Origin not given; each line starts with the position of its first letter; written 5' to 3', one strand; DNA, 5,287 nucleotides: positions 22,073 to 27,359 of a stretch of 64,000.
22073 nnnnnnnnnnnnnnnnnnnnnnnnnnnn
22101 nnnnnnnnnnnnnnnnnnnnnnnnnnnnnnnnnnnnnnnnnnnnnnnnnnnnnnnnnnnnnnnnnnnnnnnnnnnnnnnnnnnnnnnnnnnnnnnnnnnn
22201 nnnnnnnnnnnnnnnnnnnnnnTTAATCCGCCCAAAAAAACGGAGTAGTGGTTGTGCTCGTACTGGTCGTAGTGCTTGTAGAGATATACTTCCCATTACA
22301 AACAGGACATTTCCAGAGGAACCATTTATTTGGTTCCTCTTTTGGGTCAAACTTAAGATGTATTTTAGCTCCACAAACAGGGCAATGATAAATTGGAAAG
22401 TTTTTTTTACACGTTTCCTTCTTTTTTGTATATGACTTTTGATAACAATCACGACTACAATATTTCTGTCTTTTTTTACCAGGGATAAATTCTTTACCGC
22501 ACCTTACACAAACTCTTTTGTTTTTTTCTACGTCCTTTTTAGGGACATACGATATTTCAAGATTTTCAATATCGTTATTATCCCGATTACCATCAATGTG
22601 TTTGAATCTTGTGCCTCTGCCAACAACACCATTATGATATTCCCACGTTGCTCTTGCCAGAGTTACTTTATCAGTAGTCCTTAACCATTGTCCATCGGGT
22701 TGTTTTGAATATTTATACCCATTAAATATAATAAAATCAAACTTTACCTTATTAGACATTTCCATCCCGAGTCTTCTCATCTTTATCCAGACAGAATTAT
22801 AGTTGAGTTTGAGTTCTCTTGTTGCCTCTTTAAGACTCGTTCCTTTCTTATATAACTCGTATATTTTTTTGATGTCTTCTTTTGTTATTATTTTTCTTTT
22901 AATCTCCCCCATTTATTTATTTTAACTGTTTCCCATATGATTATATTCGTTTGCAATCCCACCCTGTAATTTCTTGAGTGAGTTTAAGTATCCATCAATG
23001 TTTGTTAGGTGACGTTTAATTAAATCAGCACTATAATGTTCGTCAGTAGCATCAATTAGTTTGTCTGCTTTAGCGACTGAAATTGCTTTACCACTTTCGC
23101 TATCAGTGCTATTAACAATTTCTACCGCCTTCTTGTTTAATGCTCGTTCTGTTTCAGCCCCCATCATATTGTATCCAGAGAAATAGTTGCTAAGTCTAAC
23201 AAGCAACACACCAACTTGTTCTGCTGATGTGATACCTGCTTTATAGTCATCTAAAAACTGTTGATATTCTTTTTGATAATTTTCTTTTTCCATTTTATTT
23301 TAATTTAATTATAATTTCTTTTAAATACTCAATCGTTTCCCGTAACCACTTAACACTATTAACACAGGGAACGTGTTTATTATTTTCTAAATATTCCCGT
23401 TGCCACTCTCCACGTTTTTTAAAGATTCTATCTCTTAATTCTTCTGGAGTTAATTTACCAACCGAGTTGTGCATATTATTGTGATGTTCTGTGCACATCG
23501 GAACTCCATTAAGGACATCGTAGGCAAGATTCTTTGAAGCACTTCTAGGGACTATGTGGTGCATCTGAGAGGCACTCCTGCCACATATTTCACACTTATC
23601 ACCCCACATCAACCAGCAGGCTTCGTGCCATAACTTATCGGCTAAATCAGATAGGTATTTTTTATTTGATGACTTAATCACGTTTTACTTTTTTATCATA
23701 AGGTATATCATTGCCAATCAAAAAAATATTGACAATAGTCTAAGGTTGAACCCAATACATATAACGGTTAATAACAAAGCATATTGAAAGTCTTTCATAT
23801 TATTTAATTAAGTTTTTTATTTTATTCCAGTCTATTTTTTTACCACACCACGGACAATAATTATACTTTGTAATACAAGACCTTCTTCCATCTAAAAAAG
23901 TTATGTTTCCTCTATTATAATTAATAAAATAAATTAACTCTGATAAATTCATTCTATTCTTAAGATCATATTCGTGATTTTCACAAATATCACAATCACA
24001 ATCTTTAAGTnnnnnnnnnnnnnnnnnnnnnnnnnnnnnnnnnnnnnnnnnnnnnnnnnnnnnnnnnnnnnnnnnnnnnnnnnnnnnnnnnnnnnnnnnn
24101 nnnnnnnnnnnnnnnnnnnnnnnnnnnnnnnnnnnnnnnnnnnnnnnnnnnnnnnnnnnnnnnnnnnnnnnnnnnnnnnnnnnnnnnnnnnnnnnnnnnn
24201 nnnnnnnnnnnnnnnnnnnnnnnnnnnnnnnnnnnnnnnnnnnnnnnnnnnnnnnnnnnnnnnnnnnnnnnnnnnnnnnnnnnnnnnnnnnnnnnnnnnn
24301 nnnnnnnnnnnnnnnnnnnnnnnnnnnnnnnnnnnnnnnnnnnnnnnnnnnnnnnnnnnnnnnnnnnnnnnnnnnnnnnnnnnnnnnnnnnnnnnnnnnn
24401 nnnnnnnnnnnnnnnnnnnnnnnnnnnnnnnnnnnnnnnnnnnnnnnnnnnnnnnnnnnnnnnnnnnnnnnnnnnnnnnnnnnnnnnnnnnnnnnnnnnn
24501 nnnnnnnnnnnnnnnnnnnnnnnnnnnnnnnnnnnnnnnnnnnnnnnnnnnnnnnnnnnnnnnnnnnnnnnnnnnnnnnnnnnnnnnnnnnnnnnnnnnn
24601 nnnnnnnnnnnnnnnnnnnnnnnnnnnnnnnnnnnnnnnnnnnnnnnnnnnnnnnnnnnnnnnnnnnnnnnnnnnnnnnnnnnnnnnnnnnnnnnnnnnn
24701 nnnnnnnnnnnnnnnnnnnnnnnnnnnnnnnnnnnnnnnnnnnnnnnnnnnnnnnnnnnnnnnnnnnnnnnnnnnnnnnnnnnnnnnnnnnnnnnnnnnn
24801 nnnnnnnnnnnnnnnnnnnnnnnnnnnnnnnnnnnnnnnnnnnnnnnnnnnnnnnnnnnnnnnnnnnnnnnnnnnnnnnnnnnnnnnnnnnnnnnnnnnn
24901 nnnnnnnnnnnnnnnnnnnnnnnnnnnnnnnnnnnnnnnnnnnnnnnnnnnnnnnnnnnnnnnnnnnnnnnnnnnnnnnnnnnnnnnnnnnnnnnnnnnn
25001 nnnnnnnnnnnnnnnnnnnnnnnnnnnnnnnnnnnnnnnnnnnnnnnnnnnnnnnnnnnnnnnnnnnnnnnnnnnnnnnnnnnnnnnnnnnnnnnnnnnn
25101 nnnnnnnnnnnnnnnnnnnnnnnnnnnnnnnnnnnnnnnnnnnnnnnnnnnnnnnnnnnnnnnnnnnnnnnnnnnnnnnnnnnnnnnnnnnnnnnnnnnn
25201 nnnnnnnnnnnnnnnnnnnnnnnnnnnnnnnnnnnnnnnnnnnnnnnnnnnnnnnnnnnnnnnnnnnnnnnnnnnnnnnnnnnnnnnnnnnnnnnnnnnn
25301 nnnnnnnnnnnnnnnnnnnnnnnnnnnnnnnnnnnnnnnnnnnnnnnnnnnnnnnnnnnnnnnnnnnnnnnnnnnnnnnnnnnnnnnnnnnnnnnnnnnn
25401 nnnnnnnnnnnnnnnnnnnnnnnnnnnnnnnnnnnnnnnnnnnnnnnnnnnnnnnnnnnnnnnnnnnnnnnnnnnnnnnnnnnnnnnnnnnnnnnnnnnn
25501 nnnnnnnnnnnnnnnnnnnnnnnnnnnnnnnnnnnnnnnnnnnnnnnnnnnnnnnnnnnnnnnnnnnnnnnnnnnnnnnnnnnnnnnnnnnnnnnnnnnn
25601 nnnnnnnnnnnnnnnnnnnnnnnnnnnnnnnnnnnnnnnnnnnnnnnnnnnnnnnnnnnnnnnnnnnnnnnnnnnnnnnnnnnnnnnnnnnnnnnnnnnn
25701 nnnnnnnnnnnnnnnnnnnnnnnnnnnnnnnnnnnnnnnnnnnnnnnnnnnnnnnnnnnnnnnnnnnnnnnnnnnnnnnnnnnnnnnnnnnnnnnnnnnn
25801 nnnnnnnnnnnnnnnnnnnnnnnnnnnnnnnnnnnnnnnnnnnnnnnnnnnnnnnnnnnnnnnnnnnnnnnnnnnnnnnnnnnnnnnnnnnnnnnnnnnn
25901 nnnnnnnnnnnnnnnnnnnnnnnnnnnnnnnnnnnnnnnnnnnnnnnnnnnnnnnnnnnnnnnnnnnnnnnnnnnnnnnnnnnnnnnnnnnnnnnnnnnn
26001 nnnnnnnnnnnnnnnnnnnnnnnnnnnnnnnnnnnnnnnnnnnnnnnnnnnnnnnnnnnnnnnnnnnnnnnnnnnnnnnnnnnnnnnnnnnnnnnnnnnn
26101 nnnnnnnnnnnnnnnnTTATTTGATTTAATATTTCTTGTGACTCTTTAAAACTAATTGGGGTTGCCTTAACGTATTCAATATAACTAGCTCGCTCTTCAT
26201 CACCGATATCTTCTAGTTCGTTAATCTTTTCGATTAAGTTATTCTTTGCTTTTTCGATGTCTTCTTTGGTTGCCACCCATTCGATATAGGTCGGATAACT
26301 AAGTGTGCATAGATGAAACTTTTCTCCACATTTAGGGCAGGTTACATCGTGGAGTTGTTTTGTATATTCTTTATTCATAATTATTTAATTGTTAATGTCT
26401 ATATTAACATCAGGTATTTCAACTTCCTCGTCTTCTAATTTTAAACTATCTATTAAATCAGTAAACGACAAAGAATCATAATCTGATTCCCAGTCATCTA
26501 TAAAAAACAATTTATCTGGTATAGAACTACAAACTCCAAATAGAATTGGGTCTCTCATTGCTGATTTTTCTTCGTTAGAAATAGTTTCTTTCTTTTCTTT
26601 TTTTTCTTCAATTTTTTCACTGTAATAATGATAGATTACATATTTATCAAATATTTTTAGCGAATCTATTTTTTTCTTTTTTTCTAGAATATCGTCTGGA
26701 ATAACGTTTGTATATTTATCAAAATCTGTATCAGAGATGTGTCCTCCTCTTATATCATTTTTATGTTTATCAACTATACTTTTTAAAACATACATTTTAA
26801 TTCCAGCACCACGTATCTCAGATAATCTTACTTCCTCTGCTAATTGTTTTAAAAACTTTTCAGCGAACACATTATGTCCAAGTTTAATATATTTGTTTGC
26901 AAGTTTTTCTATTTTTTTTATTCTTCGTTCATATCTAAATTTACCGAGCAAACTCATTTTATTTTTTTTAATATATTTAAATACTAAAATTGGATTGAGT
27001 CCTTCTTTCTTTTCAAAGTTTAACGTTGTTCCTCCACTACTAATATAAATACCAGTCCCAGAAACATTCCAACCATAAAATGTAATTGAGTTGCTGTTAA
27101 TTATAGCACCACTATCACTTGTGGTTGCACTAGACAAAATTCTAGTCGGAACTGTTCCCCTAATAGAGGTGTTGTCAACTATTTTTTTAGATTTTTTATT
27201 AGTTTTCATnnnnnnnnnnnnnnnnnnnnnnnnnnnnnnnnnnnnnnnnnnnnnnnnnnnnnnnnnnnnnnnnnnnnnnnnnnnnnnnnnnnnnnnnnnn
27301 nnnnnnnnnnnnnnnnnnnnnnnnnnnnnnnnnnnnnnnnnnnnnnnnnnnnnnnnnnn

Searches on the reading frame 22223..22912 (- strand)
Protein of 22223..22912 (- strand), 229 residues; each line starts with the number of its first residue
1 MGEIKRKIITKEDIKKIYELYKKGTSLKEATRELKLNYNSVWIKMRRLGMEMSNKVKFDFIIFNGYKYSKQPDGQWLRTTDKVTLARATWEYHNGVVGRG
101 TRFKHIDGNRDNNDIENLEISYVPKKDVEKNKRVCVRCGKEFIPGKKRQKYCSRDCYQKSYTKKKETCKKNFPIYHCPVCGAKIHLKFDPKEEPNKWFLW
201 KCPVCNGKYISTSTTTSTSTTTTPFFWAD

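Call 21: search_protein_families(library=phrogs, proteins=[window:22223-22912:-], max_evalue=0.001)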
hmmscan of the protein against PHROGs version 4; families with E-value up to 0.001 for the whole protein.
window:22223-22912:- (229 aa): 9 families
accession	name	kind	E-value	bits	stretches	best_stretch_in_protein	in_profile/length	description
phrog_15471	-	DNA, RNA and nucleotide metabolism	3.3e-07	31.3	1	59-120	9-70/183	HNH endonuclease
phrog_31911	-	unknown function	2.1e-05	25.9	1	130-170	4-43/121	-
phrog_1891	-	DNA, RNA and nucleotide metabolism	2.2e-05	25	1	65-120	151-203/255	HNH endonuclease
phrog_4578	-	DNA, RNA and nucleotide metabolism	2.8e-05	25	1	89-139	18-68/130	HNH endonuclease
phrog_14913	-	DNA, RNA and nucleotide metabolism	3.4e-05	24.9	1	83-168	40-139/149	HNH endonuclease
phrog_6504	-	unknown function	9.4e-05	23.5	1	175-221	8-56/61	-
phrog_8273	-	unknown function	0.00068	20.6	0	131-159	178-206/216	-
phrog_1333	-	unknown function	0.00077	20.6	1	125-169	93-137/166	-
phrog_959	-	DNA, RNA and nucleotide metabolism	0.00097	19.9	1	100-124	76-100/138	HNH endonuclease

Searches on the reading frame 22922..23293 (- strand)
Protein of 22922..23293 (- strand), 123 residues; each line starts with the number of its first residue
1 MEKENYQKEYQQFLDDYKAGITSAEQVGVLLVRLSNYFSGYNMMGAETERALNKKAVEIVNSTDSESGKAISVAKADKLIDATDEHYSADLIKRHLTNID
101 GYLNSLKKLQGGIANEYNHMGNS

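Call 82: search_protein_families(library=pfam, alignment_id=A1, max_evalue=0.01)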
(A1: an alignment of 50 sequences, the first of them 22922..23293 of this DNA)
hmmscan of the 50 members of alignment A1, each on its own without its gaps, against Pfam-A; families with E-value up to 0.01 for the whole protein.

A. member 1, window:22922-23293:- (123 aa): 1 family
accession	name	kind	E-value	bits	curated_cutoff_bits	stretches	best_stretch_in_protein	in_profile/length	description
PF02645.21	DegV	-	0.0013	18.6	27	1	9-84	64-138/280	Uncharacterised protein, DegV family COG1307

B. families by the number of members that match (of 50 scanned): 29 families (the first 25 are shown)
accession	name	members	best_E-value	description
PF01411.24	tRNA-synt_2c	1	7.2e-21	tRNA synthetases class II (A)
PF01551.29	Peptidase_M23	1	7.1e-18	Peptidase family M23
PF00166.26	Cpn10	1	1.4e-11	Chaperonin 10 Kd subunit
PF00085.26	Thioredoxin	1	3.9e-11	Thioredoxin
PF00535.33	Glycos_transf_2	1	4.3e-11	Glycosyl transferase family 2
PF13411.12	MerR_1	1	3.6e-10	MerR HTH family regulatory protein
PF13098.12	Thioredoxin_2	1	1.7e-08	Thioredoxin-like domain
PF14595.12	Thioredoxin_9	1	6.8e-06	Thioredoxin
PF01844.29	HNH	1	2.4e-05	HNH endonuclease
PF06147.18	DUF968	1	2.7e-05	Protein of unknown function (DUF968)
PF00376.29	MerR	1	4.2e-05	MerR family regulatory protein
PF09643.15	YopX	1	6.6e-05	YopX protein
PF22400.1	DUF6980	1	0.0001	Domain of unknown function (DUF6980)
PF13905.12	Thioredoxin_8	1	0.00014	Thioredoxin-like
PF13192.12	Thioredoxin_3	1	0.0002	Thioredoxin domain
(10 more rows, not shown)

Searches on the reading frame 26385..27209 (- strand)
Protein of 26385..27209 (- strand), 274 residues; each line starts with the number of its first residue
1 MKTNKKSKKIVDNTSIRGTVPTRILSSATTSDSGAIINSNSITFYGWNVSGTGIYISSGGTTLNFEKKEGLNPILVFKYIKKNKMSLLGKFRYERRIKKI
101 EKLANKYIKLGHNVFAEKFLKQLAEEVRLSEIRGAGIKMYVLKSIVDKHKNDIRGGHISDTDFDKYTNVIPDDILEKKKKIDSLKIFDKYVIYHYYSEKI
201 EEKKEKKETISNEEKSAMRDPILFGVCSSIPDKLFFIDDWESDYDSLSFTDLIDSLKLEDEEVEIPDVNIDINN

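Call 21: search_protein_families(library=phrogs, proteins=[window:26385-27209:-], max_evalue=0.001)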
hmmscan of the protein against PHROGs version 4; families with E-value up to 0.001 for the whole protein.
window:26385-27209:- (274 aa): 1 family
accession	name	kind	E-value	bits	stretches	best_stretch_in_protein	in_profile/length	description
phrog_10081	-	integration and excision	6.4e-13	49.9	1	69-260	4-190/254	transposase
